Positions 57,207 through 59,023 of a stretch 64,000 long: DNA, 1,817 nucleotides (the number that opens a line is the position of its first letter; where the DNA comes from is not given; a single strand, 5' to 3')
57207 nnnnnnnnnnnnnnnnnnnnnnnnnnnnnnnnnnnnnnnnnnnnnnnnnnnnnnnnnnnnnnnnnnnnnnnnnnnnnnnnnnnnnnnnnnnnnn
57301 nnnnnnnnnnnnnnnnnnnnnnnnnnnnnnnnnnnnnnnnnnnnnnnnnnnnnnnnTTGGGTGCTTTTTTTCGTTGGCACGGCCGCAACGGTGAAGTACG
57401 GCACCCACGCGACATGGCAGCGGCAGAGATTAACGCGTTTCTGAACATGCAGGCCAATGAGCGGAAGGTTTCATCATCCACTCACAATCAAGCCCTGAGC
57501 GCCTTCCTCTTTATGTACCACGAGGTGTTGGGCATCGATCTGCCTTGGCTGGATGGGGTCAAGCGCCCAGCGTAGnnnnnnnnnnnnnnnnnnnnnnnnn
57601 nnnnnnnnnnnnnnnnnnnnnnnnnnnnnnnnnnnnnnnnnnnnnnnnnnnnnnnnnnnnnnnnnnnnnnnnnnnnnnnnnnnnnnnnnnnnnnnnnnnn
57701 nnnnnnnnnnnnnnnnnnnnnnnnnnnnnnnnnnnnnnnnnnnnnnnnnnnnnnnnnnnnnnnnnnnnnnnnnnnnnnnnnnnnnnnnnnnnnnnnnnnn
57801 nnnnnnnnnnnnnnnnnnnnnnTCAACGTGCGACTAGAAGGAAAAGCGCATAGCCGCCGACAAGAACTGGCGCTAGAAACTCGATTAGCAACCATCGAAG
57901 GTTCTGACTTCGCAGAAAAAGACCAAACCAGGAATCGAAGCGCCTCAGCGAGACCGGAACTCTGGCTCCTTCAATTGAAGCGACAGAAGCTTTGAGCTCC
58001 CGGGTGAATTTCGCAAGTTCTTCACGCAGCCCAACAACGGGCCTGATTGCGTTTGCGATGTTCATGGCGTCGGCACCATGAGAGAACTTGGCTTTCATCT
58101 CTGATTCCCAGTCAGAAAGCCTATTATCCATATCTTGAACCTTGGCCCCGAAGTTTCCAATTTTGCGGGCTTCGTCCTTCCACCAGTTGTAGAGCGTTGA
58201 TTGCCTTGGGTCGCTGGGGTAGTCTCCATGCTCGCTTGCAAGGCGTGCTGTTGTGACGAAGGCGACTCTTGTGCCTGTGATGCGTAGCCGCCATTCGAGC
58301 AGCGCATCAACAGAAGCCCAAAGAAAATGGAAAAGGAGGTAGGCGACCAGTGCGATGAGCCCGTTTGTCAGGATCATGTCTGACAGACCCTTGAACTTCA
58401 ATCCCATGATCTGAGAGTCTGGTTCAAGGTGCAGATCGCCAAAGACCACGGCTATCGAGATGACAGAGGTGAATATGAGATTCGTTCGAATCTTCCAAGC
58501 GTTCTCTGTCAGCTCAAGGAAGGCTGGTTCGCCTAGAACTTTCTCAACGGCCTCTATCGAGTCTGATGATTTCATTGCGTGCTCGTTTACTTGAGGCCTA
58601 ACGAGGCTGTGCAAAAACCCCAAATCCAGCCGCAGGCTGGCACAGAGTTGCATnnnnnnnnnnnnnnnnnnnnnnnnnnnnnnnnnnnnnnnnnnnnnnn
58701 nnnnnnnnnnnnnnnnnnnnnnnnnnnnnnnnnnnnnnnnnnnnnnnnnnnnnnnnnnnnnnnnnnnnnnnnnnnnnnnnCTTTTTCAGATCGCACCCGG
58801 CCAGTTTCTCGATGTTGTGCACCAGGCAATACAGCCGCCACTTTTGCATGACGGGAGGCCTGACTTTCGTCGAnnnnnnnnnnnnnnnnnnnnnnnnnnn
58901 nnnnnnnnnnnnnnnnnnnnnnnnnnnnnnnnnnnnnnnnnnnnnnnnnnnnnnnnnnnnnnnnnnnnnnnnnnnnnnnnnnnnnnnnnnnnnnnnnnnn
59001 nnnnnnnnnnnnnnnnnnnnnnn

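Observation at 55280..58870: Decayed chromosomal integron whose remaining cargo looks defence-related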

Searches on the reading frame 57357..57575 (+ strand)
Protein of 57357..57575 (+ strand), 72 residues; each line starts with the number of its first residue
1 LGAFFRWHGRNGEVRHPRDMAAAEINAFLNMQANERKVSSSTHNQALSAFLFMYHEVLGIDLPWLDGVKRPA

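Call 4: search_protein_families(library=pfam, proteins=[window:57357-57575:+], max_evalue=0.1)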
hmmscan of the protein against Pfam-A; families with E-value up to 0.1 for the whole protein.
window:57357-57575:+ (72 aa): 1 family
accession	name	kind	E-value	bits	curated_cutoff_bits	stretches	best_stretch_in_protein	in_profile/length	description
PF13495.12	Phage_int_SAM_4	-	7.5e-14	52.3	27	1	4-63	29-84/85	Phage integrase, N-terminal SAM-like domain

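Call 6: search_protein_families(library=ncbifam, proteins=[window:57357-57575:+], max_evalue=0.1)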
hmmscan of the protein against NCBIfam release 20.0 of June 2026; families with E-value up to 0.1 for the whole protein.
window:57357-57575:+ (72 aa): 2 families
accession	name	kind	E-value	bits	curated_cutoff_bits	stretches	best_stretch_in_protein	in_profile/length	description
NF011946.0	PRK15417.1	equivalog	8.8e-20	71.1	435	1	3-71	43-107/337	integron integrase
TIGR02249.1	integrase_gron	subfamily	8.5e-15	54.9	265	1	12-71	33-92/315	integron integrase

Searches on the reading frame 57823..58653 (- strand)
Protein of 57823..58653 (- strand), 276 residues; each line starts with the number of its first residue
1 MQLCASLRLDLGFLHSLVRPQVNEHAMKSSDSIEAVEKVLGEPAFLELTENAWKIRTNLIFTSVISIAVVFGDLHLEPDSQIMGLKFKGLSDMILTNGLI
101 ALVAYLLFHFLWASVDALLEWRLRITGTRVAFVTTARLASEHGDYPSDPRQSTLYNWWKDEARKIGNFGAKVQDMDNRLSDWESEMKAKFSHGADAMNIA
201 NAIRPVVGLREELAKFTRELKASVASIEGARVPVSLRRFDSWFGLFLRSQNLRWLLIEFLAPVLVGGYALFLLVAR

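Call 4: search_protein_families(library=pfam, proteins=[window:57823-58653:-], max_evalue=0.1)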
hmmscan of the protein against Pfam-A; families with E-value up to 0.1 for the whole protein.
window:57823-58653:- (276 aa): 0 families

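Call 5: search_protein_families(library=padloc, proteins=[window:57823-58653:-], max_evalue=0.1)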
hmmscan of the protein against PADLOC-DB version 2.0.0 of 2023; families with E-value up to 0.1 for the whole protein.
window:57823-58653:- (276 aa): 0 families

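Call 6: search_protein_families(library=ncbifam, proteins=[window:57823-58653:-], max_evalue=0.1)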
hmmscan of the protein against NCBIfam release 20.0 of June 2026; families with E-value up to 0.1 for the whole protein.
window:57823-58653:- (276 aa): 0 families

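Call 15: find_homologous_proteins(query=window:57823-58575:-)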
Query window:57823-58575:- (250 aa): 214 proteins with E <= 0.001 among 1388 candidates; the best 120 are listed.
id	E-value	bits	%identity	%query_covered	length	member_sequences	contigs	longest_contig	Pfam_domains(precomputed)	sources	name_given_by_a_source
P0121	3.1e-158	543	99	100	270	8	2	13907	-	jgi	jgi:hypothetical protein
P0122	1.3e-135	469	85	100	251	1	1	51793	-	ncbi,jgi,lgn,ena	ncbi:MAG: hypothetical protein WC023_08235 [Rhodocyclaceae bacterium]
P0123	1.9e-132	458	83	100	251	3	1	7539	-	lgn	-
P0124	2.0e-124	432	79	99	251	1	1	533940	-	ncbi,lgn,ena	-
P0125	1.9e-123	429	74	98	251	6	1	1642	-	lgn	-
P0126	1.4e-120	419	72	98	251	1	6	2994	-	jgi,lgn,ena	-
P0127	1.7e-116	406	69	100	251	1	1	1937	-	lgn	-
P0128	1.6e-115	403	70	98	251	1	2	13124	-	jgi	jgi:hypothetical protein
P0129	2.8e-113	395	69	100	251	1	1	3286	-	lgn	-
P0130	5.6e-110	385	68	99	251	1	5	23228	-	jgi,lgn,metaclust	metaclust:\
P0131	9.5e-110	384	66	98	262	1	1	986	-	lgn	-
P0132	2.9e-109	382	65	100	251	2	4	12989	-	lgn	-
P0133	2.6e-108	379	66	98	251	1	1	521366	-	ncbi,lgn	-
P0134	1.3e-107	377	66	99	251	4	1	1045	-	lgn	-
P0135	5.1e-107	375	67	98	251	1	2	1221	-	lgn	-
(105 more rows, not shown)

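Call 17: find_encoding_contigs(protein=P0121, flank=8000, max_places=4)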
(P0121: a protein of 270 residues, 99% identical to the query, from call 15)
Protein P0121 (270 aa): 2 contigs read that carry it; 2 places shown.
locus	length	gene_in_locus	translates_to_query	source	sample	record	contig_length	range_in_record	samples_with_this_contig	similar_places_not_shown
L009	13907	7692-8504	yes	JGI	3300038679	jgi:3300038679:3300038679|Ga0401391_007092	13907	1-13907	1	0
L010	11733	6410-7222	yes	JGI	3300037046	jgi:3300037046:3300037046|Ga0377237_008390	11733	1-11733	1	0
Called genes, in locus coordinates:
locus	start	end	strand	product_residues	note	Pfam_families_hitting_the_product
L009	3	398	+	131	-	PF01047:MarR, PF12802:MarR_2, PF13412:HTH_24, PF25213:HVO_A0261_N (faint)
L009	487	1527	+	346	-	PF00355:Rieske, PF19112:VanA_C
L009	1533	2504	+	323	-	PF22290:DmmA-like_N, PF00111:Fer2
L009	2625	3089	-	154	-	PF13404:HTH_AsnC-type, PF13412:HTH_24, PF01037:AsnC_trans_reg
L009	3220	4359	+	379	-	PF00291:PALP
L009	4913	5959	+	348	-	PF13964:Beta-prop_Calicin, PF01344:Kelch_1, PF24681:Kelch_KLHDC2_KLHL20_DRC7, PF13415:Beta-prop_FBX42, PF24981:Beta-prop_ATRN-LZTR1, PF13964:Beta-prop_Calicin (weak), PF25210:Kelch_FKB95 (weak), PF01344:Kelch_1, +2 more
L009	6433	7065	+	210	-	-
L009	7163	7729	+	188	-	-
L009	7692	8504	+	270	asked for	-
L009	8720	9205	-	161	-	PF13404:HTH_AsnC-type, PF13412:HTH_24, PF01037:AsnC_trans_reg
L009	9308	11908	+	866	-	PF28598:PDH_E1_N, PF00456:Transketolase_N (faint), PF17831:PDH_E1_M, PF22613:Transketolase_C_1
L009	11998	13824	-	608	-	PF06505:XylR_N, PF02830:V4R, PF00158:Sigma54_activat, PF01078:Mg_chelatase (faint), PF14532:Sigma54_activ_2, PF25601:AAA_lid_14, PF02954:HTH_8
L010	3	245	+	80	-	PF19112:VanA_C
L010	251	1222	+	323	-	PF22290:DmmA-like_N, PF00111:Fer2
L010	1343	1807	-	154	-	PF13404:HTH_AsnC-type, PF13412:HTH_24, PF01037:AsnC_trans_reg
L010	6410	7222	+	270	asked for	-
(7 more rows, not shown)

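Call 46: find_encoding_contigs(protein=P0122, flank=8000, max_places=2)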
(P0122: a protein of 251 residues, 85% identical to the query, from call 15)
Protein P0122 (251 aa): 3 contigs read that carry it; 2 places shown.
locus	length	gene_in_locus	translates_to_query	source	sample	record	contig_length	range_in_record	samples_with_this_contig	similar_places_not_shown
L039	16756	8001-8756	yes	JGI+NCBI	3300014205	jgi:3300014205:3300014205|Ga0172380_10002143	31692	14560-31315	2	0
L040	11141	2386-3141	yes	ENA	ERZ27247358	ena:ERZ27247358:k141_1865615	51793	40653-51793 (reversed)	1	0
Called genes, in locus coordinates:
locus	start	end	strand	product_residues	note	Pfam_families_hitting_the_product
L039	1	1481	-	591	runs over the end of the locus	PF13687:DUF4153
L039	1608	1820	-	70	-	PF12843:QSregVF_b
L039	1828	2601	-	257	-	PF03883:H2O2_YaaD, PF21818:DUF6884 (weak)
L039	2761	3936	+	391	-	PF11062:DUF2863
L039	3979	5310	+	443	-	PF00202:Aminotran_3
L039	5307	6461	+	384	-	PF00155:Aminotran_1_2, PF01041:DegT_DnrJ_EryC1 (faint)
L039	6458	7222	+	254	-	PF00561:Abhydrolase_1, PF00975:Thioesterase (faint), PF12146:Hydrolase_4, PF12697:Abhydrolase_6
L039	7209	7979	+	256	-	PF01209:Ubie_methyltran (weak), PF13489:Methyltransf_23, PF13649:Methyltransf_25, PF13847:Methyltransf_31, PF08241:Methyltransf_11, PF08242:Methyltransf_12 (weak)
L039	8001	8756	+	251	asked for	-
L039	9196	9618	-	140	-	PF01850:PIN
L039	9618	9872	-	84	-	PF02604:PhdYeFM_antitox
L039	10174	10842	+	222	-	PF01656:CbiA, PF13500:AAA_26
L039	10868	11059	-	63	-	-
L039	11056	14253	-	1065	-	PF00989:PAS, PF08448:PAS_4, PF12860:PAS_7 (weak), PF13426:PAS_9, PF00512:HisKA, PF02518:HATPase_c, PF00072:Response_reg, PF01627:Hpt, +1 more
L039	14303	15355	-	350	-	PF00072:Response_reg, PF13487:HD_5, PF01966:HD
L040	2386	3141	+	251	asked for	-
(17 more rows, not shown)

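Call 56: predict_structure(alignment_id=A1)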
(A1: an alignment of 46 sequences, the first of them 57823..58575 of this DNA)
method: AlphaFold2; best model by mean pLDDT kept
length: 250 residues; sequences in the alignment: 46
mean_pLDDT: 76.6   pTM: 0.58
mean pLDDT of the five models: 76.6, 76.1, 75.7, 71.3, 70.4
residues with pLDDT >= 90: 63; 70-90: 122; 50-70: 28; < 50: 37
segments of 3 or more residues with pLDDT < 50: 1-4, 10-16, 101-126
pLDDT, mean of each block of 10 residues (from residue 1): 50 53 90 97 90 73 83 97 94 73 37 41 51 71 85 86 73 77 88 84 71 75 84 95 96
secondary structure, 60 per line:
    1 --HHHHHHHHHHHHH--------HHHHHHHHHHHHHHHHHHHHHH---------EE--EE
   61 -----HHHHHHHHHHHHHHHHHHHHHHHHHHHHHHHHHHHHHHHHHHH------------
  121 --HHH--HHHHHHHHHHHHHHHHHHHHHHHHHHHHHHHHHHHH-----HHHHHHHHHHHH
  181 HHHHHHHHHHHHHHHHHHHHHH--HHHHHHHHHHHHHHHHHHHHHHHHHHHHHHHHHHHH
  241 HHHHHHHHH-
elements in order: H3-15 H24-45 H66-108 H128-163 H169-202 H205-249

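Call 65: fold_search(model_id=the predicted structure, library=pdb)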
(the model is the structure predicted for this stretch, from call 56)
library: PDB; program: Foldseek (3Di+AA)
matches with E <= 10: 445; with E <= 0.001: 0
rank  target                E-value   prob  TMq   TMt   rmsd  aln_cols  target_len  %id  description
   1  6h2e_Q                8.7e-02  0.35  0.19  0.19  13.5       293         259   10  Structure of the soluble AhlC of the tripartite alpha-pore forming toxin, AHL, from Aeromonas hydrophila. (released 2019-07-10)
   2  5c22_C                1.1e-01  0.77  0.26  0.25  14.5       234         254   13  Crystal structure of Zn-bound HlyD from E. coli (released 2016-02-17)
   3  5c22_B                1.7e-01  0.38  0.20  0.19  16.9       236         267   10  Crystal structure of Zn-bound HlyD from E. coli (released 2016-02-17)
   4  1jad_A                2.9e-01  0.51  0.26  0.26  11.4       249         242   13  C-terminal Domain of Turkey PLC-beta (released 2001-12-28)
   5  6h2e_P                3.4e-01  0.44  0.27  0.27  12.5       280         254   12  Structure of the soluble AhlC of the tripartite alpha-pore forming toxin, AHL, from Aeromonas hydrophila. (released 2019-07-10)
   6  6r1j_D                3.5e-01  0.28  0.23  0.23  12.3       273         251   10  Structure of the soluble AhlC triple head mutant of the tripartite alpha-pore forming toxin, AHL, from Aeromonas hydro (released 2019-07-10)
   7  5c22_A                3.9e-01  0.54  0.27  0.26  14.6       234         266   13  Crystal structure of Zn-bound HlyD from E. coli (released 2016-02-17)
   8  6r1j_J                4.4e-01  0.51  0.27  0.26   9.9       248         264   10  Structure of the soluble AhlC triple head mutant of the tripartite alpha-pore forming toxin, AHL, from Aeromonas hydro (released 2019-07-10)
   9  8chb_A                5.1e-01  0.20  0.24  0.11  23.9       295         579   11  Inward-facing conformation of the ABC transporter BmrA C436S/A582C cross-linked mutant (released 2023-12-20)
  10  9n61_A                5.4e-01  0.09  0.16  0.09  23.2       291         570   13  Transporter associated with antigen processing (TAP) bound to the 9-mer peptide RRYQKSTEL and ATP (released 2025-09-03)
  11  8t4f_B                5.7e-01  0.16  0.20  0.12  32.2       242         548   13  Transporter associated with antigen processing (TAP) bound to the 9-mer peptide RRYQKSTEL (released 2024-06-19)
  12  5c21_B                6.6e-01  0.47  0.28  0.27  14.2       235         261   11  Crystal structure of native HlyD from E. coli (released 2016-02-17)
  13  6h2d_P                6.6e-01  0.44  0.27  0.31  13.0       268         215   10  Structure of the soluble AhlC of the tripartite alpha-pore forming toxin, AHL, from Aeromonas hydrophila. (released 2019-07-10)
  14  7sqc_1Y               7.0e-01  0.47  0.33  0.32  26.7       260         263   11  Ciliary C1 central pair apparatus isolated from Chlamydomonas reinhardtii (released 2022-04-13)
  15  4tq6_B                7.3e-01  0.11  0.17  0.17  29.4       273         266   12  Structure of a UbiA homolog from Archaeoglobus fulgidus bound to Cd2+ (released 2014-07-16)
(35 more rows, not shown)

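Call 86: search_protein_families(library=padloc, alignment_id=A1, max_evalue=0.01)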
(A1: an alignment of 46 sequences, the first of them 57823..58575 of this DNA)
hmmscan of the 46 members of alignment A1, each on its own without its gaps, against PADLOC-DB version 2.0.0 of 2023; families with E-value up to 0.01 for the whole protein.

A. member 1, window:57823-58575:- (250 aa): 0 families

B. families by the number of members that match (of 46 scanned): 5 families
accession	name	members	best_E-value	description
PDLC01667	Cas12d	2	0.0029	Cas12d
PDLC02753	PbeC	1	0.00069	PbeC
PDLC04741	PDC-M62B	1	0.0035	-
PDLC03843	LeoC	1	0.0038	-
PDLC03864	LmuB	1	0.0043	-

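Call 113: search_solved_structures(query=A1, max_evalue=1)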
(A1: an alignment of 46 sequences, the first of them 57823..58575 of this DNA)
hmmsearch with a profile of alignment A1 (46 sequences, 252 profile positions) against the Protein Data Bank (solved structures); distinct sequences matched with E-value up to 1: 24.
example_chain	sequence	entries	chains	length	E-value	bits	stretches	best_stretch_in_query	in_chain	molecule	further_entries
8qae_A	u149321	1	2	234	0.00018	24.1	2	135-224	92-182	sc-apCC-6-SLLA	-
8a3k_UNK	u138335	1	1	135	0.0081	18.7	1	138-198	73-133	sc-apCC-4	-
6snr_A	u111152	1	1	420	0.011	18.3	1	98-186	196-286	Lipid II:glycine glycyltransferase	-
8gji_A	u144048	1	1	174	0.043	16.3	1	139-197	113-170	GCG binder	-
8gjg_A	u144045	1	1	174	0.054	16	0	142-201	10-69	gluc_A04_0005 Binder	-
2yo3_A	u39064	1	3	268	0.11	15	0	138-196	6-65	GENERAL CONTROL PROTEIN GCN4, PUTATIVE INNER MEMBRANE PROTEIN, GENERAL CONTROL PROTEIN GCN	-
5apx_A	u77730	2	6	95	0.12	14.8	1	139-202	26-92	GENERAL CONTROL PROTEIN GCN4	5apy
5apt_A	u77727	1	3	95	0.17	14.4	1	140-202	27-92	GENERAL CONTROL PROTEIN GCN4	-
6f38_e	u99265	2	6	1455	0.18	14.3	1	131-198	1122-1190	Cytoplasmic dynein 1 heavy chain 1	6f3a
9r1j_A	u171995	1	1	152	0.19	14.2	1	138-199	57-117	sc-apCC-4-NR-1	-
6egc_A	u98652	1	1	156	0.2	14.1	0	144-203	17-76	SC_2L4HC2_23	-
5apu_A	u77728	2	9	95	0.26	13.8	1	140-202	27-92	GENERAL CONTROL PROTEIN GCN4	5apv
7q21_F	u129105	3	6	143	0.3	13.6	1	35-95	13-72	Cytochrome c oxidase polypeptide 4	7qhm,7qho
8qaf_A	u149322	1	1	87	0.36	13.3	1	137-200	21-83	sc-apCC-8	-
6gao_A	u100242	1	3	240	0.4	13.1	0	138-199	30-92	Outer capsid protein sigma-1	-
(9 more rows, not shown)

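Call 116: find_encoding_contigs(protein=P0124, flank=6000, max_places=2)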
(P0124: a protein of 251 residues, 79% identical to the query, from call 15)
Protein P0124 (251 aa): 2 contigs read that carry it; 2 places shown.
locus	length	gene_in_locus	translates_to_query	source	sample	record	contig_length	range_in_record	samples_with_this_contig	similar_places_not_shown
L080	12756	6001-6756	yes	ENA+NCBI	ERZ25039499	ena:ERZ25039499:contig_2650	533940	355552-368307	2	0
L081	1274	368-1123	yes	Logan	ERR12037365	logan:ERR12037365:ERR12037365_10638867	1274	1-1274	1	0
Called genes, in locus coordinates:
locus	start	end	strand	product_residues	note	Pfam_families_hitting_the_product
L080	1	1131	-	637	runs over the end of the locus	PF00005:ABC_tran, PF02463:SMC_N (faint), PF13555:AAA_29 (faint), PF13304:AAA_21 (faint), PF12848:ABC_tran_Xtn (weak), PF00005:ABC_tran, PF13191:AAA_16 (weak), PF16326:ABC_tran_CTD, +1 more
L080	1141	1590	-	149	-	-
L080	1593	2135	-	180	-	PF08534:Redoxin, PF00578:AhpC-TSA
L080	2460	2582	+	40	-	-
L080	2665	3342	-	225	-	PF12945:PilZNR, PF07238:PilZ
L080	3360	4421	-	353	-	PF01168:Ala_racemase_N, PF00842:Ala_racemase_C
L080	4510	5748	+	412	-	PF07690:MFS_1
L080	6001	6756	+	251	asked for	-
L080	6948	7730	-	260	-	PF03167:UDG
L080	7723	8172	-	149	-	PF00583:Acetyltransf_1, PF13302:Acetyltransf_3, PF13673:Acetyltransf_10, PF13508:Acetyltransf_7, PF08445:FR47, PF24553:Rv0428c_C (weak)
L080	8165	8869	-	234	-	PF00814:TsaD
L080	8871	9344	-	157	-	PF02542:YgbB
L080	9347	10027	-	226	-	PF01128:IspD, PF12804:NTP_transf_3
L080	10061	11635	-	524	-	PF00117:GATase, PF07722:Peptidase_C26 (weak), PF02540:NAD_synthase, PF03054:tRNA_Me_trans (faint), PF00958:GMP_synt_C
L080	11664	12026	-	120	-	PF05635:23S_rRNA_IVP, PF22296:bAvd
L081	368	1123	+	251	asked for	-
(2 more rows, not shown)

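Call 117: find_encoding_contigs(protein=P0133, flank=6000, max_places=2)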
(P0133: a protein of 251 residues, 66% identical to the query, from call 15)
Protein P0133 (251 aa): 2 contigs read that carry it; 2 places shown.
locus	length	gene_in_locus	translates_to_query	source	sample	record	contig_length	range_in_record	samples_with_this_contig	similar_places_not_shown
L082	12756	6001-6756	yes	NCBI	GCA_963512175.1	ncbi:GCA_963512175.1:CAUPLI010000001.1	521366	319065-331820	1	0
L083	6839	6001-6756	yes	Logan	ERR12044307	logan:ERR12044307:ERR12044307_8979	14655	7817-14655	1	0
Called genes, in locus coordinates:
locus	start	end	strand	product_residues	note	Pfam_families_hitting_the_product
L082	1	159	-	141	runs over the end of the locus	PF27746:Small_heat_shock_put, PF00011:HSP20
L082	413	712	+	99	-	-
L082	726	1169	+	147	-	-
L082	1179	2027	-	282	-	PF00165:HTH_AraC (weak), PF12833:HTH_18, PF01035:DNA_binding_1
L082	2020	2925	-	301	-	PF00892:EamA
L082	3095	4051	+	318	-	PF01584:CheW, PF00072:Response_reg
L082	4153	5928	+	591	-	PF00664:ABC_membrane, PF00005:ABC_tran, PF02463:SMC_N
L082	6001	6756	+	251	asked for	-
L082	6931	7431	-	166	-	PF20617:DUF6803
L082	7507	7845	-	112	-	-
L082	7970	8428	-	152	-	PF06676:DUF1178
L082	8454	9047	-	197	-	PF28549:NDPSase_N, PF00293:NUDIX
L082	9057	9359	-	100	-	PF10993:DUF2818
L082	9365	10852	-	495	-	PF00361:Proton_antipo_M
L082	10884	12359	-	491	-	PF00361:Proton_antipo_M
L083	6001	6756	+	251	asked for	-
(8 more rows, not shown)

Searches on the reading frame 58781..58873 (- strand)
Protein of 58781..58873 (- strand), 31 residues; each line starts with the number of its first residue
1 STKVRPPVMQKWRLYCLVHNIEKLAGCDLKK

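Call 107: search_dna_similar(query=window:58781-58873:-, collection=plasmids, mode=protein, max_evalue=10, max_rows=12)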
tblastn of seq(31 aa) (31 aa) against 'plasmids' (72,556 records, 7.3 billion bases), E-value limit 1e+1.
Records with a match: 5; places in all: 11; records where one place covers at least 80% of the query: 0.
Best place of each record, by identity: 60-80% 4; <60% 1.
By first word of the organism name: Pseudoalteromonas 3; Polaromonas 1; Catenovulum 1.
By predicted mobility (MOB-suite, as given by PLSDB): non-mobilizable 4; conjugative 1.
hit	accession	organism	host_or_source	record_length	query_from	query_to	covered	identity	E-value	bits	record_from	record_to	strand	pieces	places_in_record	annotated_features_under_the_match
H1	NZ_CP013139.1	Pseudoalteromonas sp. Bsw20308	seawater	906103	1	24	77%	54.2%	3e-1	33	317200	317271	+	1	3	transposase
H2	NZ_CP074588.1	Pseudoalteromonas piscicida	mixed culture,water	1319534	8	24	55%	76.5%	5e-1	32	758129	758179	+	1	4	none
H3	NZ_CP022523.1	Pseudoalteromonas sp. NC201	pure culture,sea water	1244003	8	24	55%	76.5%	5e-1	32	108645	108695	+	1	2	none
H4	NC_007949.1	Polaromonas sp. JS666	-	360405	5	25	68%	61.9%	6e-1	32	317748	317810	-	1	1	transposase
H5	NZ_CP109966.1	Catenovulum adriaticum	algae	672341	8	24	55%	70.6%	5e-1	32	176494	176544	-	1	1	transposase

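Call 108: get_annotated_region(hit=H4, flank=1800)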
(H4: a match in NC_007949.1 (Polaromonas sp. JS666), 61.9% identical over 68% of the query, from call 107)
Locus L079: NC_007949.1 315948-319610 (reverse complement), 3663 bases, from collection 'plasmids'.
description: Polaromonas sp. JS666 plasmid 1, complete sequence
organism: Polaromonas sp. JS666 (NCBI taxid 296591)
taxonomy: Bacteria; Pseudomonadota; Betaproteobacteria; Burkholderiales; Comamonadaceae; Polaromonas; Polaromonas sp. JS666
host: -; source: -; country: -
typing (MOB-suite, as given by PLSDB): conjugative; replicon rep_cluster_944; relaxase MOBH,MOBP; mating-pair formation MPF_T
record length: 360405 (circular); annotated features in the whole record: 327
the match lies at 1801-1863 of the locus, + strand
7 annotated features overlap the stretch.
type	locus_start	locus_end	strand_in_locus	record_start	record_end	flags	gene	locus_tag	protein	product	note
CDS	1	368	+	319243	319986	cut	-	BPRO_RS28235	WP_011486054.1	hypothetical protein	-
CDS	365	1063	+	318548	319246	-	-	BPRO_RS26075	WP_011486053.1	hypothetical protein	-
CDS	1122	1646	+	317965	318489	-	-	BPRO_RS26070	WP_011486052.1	hypothetical protein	-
CDS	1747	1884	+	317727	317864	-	-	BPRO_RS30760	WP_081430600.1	transposase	-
CDS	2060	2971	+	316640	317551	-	-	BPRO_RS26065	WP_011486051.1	RES family NAD+ phosphorylase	-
CDS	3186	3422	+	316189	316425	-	-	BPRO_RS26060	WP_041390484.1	hypothetical protein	-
CDS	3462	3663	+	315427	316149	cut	-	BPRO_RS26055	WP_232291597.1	SOS response-associated peptidase family protein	GO:0006974 - DNA damage response [Evidence IEA]; GO:0018142 - protein-DNA covalent cross-linking [Evidence IEA]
